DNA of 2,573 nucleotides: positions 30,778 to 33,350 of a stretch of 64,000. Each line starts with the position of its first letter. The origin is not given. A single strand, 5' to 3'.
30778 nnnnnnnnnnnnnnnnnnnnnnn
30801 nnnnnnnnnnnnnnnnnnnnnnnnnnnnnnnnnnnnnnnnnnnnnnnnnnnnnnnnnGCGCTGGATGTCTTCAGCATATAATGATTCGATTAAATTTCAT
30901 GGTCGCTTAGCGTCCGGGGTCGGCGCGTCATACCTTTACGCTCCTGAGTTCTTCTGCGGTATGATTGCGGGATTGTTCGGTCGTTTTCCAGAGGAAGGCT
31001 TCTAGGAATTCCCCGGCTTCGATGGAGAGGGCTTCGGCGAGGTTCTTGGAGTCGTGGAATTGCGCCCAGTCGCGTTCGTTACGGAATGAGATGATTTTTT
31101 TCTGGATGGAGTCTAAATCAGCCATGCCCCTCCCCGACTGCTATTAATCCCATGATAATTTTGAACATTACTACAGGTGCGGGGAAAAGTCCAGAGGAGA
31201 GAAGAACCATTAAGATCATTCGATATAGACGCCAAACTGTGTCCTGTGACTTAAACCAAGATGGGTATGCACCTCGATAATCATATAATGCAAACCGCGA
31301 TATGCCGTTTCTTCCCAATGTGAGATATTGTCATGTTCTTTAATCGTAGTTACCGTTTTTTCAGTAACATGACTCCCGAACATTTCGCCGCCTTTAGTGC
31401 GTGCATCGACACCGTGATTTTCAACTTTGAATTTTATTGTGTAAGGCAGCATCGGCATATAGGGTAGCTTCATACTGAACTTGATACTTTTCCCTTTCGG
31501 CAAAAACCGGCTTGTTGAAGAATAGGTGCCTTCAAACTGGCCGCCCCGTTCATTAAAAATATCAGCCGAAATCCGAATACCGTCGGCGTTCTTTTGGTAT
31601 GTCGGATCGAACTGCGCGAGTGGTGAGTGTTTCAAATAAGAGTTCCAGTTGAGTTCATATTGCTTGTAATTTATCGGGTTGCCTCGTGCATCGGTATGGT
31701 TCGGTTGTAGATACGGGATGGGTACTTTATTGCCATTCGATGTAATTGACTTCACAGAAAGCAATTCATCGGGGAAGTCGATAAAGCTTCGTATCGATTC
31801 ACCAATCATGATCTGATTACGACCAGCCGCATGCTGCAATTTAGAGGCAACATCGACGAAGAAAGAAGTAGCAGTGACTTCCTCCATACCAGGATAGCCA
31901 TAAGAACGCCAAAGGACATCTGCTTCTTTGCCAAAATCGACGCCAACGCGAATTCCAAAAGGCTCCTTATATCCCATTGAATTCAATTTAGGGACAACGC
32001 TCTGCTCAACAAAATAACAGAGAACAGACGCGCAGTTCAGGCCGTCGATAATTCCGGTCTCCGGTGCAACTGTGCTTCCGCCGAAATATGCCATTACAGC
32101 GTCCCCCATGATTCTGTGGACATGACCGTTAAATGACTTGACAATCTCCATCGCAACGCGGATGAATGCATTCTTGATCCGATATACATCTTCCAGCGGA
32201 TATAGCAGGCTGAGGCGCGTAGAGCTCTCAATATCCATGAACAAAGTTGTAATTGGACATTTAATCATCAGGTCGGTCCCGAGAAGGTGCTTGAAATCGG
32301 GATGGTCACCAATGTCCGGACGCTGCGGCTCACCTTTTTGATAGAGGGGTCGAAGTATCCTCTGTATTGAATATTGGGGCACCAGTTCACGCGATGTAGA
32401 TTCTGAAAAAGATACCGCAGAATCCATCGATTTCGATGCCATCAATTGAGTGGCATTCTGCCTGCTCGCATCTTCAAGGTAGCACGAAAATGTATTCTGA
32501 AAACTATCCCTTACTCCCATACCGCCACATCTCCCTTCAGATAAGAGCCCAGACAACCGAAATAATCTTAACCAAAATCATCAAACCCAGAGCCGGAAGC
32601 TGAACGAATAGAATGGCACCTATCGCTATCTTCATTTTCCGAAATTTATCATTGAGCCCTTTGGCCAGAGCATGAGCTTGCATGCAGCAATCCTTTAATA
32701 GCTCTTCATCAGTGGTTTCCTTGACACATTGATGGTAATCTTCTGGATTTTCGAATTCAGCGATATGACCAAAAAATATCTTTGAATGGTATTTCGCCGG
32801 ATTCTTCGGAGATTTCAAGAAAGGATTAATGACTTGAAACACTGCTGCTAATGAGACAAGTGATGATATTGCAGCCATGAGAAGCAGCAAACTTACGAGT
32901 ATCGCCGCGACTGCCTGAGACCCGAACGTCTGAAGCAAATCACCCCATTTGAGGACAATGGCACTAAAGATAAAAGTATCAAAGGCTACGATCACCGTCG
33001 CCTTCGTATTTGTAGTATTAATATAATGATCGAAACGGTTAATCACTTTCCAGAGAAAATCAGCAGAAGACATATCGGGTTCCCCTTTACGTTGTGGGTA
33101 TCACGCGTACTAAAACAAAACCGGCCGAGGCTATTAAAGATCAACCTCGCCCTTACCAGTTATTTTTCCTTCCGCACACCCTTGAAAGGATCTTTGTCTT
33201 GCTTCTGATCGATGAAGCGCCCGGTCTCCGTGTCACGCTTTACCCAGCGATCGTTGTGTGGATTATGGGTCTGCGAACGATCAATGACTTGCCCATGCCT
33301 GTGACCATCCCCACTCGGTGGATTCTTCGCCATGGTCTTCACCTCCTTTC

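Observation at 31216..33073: Second cyclase cassette: class-III cyclase plus overlapping three-helix membrane protein (Pycsar-like with non-canonical effector)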

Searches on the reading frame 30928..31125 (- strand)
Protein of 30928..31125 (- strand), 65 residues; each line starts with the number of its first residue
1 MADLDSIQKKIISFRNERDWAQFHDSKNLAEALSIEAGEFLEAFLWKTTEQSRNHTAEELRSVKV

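Call 3: search_protein_families(library=pfam, proteins=[window:30928-31125:-], max_evalue=0.1)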
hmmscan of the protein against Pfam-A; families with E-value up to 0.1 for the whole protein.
window:30928-31125:- (65 aa): 1 family
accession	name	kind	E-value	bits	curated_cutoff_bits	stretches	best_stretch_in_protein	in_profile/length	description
PF12643.12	MazG-like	-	0.018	15.7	27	1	33-56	3-26/85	MazG-like family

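Call 4: search_protein_families(library=padloc, proteins=[window:30928-31125:-], max_evalue=0.1)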
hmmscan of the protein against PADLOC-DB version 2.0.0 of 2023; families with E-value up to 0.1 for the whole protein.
window:30928-31125:- (65 aa): 0 families

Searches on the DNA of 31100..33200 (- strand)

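Call 7: search_dna_similar(query=window:31100-33200:-, collection=ecoli_genomes, mode=near, max_rows=10)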
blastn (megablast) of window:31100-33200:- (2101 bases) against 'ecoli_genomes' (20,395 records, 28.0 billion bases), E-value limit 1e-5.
No match.

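Call 8: search_dna_similar(query=window:31100-33200:-, collection=plasmids, mode=near, max_rows=10)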
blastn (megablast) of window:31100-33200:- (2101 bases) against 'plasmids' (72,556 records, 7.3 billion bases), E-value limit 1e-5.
No match.

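Call 37: search_dna_similar(query=L041:5150-7150:+, collection=ecoli_genomes, mode=distant, max_rows=8)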
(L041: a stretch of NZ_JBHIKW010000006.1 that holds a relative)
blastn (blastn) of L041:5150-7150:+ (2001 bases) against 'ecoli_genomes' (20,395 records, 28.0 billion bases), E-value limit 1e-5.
Records with a match: 23; places in all: 24; records where one place covers at least 80% of the query: 3.
Genomes with a match: 23 of 5426; with a place that covers at least 80% of the query: 3. Places per genome that has any: lowest 1, median 1, highest 2. On chromosomes: 20 places; on plasmids: 4.
Best place of each record, by identity: 60-80% 23.
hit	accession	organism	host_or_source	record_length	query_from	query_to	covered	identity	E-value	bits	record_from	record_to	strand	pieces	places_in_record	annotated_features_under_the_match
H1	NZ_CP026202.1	Escherichia coli strain ECONIH5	-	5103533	111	1963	93%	75.3%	0e+0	1247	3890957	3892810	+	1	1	adenylate/guanylate cyclase domain-containing protein | Pycsar system effector family protein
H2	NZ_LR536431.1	Escherichia coli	-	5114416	111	1963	93%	75.3%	0e+0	1247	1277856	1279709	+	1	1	adenylate/guanylate cyclase domain-containing protein | Pycsar system effector family protein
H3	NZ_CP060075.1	Escherichia coli strain G3/10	Homo sapiens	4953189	111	1963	93%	75.1%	0e+0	1197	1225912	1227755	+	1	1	adenylate/guanylate cyclase domain-containing protein | hypothetical protein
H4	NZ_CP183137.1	Escherichia coli strain 755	Homo sapiens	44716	902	1478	29%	66.6%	6e-33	153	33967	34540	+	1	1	nucleotide-binding domain-containing protein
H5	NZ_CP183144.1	Escherichia coli strain 774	Homo sapiens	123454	902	1478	29%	66.6%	6e-33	153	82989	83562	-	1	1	nucleotide-binding domain-containing protein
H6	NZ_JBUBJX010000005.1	Escherichia coli strain GPEC79-13-647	chicken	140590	902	1430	26%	67.3%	3e-36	164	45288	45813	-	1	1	adenylate/guanylate cyclase domain-containing protein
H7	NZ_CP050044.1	Escherichia coli strain 74-2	broiler chicken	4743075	954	1429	24%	67.7%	4e-35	159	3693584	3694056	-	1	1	adenylate/guanylate cyclase domain-containing protein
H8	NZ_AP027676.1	Escherichia coli strain PSS-08-1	Homo sapiens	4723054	954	1429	24%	67.7%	4e-35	159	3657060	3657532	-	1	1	adenylate/guanylate cyclase domain-containing protein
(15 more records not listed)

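Call 39: get_annotated_region(hit=H1, flank=4000)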
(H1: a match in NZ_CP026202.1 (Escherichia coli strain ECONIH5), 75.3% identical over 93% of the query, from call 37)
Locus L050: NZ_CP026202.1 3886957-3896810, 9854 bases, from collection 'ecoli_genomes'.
description: Escherichia coli strain ECONIH5 chromosome, complete genome
organism: Escherichia coli strain ECONIH5 (NCBI taxid 562)
replicon: chromosome; assembly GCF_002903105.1
host: -; source: -; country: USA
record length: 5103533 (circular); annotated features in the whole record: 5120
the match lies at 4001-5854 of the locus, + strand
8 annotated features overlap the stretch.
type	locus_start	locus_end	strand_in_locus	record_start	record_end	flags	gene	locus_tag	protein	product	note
CDS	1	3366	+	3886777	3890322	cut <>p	ypjA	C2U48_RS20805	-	adhesin-like autotransporter YpjA/EhaD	incomplete; partial in the middle of a contig; missing N-terminus and C-terminus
CDS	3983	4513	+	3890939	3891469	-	-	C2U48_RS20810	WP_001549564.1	Pycsar system effector family protein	-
CDS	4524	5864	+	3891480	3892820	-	-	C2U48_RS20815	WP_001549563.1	adenylate/guanylate cyclase domain-containing protein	-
CDS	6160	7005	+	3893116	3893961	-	-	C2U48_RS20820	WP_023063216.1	DUF6387 family protein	-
CDS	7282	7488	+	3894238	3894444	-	-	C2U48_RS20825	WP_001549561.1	helix-turn-helix transcriptional regulator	-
CDS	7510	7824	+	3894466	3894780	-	-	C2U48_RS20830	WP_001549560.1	hypothetical protein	-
CDS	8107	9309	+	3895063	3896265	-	-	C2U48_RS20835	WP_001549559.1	tyrosine-type recombinase/integrase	-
CDS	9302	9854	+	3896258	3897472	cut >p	-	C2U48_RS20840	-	tyrosine-type recombinase/integrase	incomplete; partial in the middle of a contig; missing C-terminus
